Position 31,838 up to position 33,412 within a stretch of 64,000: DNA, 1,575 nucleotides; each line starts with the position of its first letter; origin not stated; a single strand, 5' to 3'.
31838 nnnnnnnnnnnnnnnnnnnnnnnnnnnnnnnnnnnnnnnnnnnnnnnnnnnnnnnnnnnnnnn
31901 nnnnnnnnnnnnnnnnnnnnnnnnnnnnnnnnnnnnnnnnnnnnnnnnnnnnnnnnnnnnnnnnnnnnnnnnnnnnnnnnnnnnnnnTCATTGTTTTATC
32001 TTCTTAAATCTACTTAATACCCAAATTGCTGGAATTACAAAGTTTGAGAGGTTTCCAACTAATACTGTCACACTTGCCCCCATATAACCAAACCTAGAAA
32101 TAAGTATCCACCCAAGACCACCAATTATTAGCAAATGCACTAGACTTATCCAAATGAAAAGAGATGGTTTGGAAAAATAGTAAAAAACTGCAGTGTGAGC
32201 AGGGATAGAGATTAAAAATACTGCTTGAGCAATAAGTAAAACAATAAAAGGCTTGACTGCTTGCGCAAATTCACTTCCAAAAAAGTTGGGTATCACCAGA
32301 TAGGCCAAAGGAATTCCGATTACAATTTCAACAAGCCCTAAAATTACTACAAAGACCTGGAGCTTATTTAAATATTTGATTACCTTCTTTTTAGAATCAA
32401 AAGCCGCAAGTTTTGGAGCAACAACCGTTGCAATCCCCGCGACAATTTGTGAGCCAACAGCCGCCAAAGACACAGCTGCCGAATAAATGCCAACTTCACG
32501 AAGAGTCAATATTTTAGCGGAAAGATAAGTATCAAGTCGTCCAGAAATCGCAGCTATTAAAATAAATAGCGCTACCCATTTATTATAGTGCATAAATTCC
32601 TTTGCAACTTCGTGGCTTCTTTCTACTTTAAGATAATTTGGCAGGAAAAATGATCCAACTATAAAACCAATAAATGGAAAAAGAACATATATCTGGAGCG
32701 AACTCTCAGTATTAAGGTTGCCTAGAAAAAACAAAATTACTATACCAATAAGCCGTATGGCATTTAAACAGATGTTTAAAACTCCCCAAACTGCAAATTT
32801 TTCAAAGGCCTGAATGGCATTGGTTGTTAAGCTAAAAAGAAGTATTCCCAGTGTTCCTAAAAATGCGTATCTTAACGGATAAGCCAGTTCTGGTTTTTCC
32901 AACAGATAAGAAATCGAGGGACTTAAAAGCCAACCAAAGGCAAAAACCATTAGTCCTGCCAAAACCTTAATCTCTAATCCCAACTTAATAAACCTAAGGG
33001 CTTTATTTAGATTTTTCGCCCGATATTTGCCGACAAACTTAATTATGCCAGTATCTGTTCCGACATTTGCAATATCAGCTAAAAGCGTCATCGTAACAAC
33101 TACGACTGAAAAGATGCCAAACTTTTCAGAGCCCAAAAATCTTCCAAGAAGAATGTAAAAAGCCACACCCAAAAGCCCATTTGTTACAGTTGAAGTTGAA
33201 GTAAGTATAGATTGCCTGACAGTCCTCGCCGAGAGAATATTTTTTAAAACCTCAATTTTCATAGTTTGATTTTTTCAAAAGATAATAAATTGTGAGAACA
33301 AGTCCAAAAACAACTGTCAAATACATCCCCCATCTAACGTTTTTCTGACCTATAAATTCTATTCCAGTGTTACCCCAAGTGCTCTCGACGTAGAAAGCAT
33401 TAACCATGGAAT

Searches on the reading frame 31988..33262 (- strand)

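Call 64: search_protein_families(library=pfam, proteins=[window:31988-33262:-], max_evalue=0.0001)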
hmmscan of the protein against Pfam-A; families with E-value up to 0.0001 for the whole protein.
window:31988-33262:- (424 aa): 2 families
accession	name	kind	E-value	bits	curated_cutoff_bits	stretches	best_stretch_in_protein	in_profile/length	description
PF01943.22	Polysacc_synt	-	4.8e-21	75.8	28.2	1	16-286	3-271/274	Polysaccharide biosynthesis protein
PF13440.11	Polysacc_synt_3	-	9.7e-15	55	23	1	38-336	1-292/293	Polysaccharide biosynthesis protein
